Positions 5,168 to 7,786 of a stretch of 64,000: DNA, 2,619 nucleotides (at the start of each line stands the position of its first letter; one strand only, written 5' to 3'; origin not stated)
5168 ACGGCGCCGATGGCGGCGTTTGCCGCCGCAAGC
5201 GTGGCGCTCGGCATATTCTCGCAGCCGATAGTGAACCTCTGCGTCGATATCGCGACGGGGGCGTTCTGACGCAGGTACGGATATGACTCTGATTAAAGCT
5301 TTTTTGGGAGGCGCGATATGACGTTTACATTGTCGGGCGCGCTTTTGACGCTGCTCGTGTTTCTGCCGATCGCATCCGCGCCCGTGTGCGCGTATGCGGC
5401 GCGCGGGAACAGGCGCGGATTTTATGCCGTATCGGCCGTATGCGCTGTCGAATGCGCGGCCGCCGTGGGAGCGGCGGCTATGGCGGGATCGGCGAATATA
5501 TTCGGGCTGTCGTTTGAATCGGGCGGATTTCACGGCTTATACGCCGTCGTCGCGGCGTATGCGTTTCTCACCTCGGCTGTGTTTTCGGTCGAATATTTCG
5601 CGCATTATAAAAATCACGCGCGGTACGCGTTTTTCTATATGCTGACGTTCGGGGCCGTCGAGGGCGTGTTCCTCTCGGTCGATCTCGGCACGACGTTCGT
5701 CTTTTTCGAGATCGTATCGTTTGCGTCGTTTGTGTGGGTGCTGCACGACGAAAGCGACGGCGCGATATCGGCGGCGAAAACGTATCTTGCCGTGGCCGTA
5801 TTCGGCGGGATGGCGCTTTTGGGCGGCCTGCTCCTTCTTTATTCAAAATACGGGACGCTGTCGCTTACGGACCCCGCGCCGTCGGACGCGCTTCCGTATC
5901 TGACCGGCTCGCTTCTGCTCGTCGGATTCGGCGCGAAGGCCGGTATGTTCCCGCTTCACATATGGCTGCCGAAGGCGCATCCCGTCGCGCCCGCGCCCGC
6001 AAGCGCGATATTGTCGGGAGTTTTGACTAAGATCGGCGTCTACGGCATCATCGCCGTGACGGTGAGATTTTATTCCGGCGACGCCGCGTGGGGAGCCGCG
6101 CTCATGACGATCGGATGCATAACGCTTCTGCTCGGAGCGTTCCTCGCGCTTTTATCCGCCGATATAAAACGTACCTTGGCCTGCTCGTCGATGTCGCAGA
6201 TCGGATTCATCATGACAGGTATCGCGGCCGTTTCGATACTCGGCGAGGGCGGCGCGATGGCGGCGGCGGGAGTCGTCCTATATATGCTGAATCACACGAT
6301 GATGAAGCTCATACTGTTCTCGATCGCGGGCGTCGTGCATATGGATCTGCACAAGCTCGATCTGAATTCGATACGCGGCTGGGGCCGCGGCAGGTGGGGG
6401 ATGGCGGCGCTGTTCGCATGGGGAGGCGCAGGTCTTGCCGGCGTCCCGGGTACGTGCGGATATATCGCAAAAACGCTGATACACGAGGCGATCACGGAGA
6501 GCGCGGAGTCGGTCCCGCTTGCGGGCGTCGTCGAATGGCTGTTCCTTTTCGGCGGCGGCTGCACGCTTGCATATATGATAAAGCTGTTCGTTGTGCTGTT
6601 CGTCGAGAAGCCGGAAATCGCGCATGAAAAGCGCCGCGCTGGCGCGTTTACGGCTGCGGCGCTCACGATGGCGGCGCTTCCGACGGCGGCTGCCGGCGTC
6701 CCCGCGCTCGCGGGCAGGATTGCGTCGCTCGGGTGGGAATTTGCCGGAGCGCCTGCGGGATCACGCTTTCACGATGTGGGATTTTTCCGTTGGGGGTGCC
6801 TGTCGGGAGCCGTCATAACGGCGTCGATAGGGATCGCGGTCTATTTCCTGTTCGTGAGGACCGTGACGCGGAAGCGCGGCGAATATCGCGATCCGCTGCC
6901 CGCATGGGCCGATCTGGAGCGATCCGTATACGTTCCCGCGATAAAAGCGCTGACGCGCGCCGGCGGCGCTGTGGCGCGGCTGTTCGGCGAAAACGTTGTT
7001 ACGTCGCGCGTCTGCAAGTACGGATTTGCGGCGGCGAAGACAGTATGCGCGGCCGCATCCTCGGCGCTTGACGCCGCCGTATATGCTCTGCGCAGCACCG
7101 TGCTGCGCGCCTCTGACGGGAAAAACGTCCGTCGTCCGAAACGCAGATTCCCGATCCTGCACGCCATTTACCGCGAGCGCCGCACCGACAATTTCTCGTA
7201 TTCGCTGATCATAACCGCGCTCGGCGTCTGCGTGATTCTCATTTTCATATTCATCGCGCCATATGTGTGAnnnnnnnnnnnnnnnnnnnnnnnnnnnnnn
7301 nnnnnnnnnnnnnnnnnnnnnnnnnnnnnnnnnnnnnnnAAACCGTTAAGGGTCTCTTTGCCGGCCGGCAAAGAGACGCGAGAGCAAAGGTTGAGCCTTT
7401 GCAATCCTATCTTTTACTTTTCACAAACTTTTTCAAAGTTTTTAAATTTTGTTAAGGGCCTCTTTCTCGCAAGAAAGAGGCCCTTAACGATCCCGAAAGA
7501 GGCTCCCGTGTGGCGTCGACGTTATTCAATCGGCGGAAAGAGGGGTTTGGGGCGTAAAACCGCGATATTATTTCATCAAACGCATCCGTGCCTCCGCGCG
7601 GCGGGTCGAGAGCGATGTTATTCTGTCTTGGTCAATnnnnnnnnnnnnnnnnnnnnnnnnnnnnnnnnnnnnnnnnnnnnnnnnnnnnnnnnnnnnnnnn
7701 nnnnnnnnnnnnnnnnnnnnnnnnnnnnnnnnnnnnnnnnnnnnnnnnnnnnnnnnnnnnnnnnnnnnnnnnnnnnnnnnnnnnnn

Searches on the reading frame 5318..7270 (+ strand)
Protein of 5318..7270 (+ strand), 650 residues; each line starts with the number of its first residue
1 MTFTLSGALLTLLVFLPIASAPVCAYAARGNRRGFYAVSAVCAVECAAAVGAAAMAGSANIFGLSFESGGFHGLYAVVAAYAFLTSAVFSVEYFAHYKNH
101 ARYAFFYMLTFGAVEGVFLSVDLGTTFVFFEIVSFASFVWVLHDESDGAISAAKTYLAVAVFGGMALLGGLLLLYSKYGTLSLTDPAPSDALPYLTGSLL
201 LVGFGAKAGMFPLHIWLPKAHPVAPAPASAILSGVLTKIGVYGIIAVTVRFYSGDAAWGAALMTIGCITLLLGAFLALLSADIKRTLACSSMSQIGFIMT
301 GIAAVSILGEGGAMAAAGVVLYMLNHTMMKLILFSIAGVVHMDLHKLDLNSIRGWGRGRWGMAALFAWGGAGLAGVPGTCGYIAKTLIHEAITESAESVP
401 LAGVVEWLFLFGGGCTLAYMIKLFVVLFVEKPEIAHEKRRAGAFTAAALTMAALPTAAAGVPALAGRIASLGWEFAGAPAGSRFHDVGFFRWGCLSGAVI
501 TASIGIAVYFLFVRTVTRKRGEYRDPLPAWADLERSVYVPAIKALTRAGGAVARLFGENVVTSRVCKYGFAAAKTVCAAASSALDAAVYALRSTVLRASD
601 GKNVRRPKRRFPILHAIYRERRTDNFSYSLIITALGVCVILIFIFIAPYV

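Call 12: search_protein_families(library=pfam, proteins=[window:5318-7270:+])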
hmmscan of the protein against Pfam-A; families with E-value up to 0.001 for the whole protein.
window:5318-7270:+ (650 aa): 1 family
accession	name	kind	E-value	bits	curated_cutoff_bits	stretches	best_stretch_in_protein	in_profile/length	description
PF00361.26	Proton_antipo_M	-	9.6e-46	156.7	21.5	1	121-396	2-279/294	NADH:quinone oxidoreductase/Mrp antiporter, TM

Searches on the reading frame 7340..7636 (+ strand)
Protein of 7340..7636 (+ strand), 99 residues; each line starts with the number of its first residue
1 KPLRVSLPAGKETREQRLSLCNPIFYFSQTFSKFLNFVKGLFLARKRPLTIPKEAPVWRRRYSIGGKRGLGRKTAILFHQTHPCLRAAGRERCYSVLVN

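Call 93: find_homologous_proteins(query=A6, max_evalue=0.001)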
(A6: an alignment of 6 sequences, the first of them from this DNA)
Query A6 (6 sequences) (99 aa, profile of the alignment): 3 proteins with E <= 0.001 among 8000 candidates.
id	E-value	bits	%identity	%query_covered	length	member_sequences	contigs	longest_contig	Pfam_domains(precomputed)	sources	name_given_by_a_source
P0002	7.0e-14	70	53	76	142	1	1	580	-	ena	-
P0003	3.6e-11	61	79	28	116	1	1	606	-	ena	-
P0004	3.8e-6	45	88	17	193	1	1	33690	-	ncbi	-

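Call 95: find_encoding_contigs(protein=P0004, flank=10000, max_places=5)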
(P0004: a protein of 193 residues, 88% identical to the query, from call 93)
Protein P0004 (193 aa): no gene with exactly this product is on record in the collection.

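Call 96: list_cluster_members(proteins=[P0004, P0002, P0003, P0001])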
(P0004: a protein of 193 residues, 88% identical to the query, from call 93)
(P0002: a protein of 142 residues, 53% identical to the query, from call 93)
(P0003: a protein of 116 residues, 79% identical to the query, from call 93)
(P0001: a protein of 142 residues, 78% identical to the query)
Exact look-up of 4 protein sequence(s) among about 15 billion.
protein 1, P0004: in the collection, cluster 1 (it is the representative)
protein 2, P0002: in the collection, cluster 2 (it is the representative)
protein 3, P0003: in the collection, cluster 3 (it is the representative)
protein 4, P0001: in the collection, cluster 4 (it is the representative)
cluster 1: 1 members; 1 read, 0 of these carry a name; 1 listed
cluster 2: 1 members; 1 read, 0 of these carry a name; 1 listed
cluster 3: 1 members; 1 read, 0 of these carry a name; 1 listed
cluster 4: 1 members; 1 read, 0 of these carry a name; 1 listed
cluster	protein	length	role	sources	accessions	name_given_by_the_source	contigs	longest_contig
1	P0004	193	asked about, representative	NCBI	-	-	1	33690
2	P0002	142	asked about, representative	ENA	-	-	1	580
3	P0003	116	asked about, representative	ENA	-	-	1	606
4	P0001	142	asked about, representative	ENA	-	-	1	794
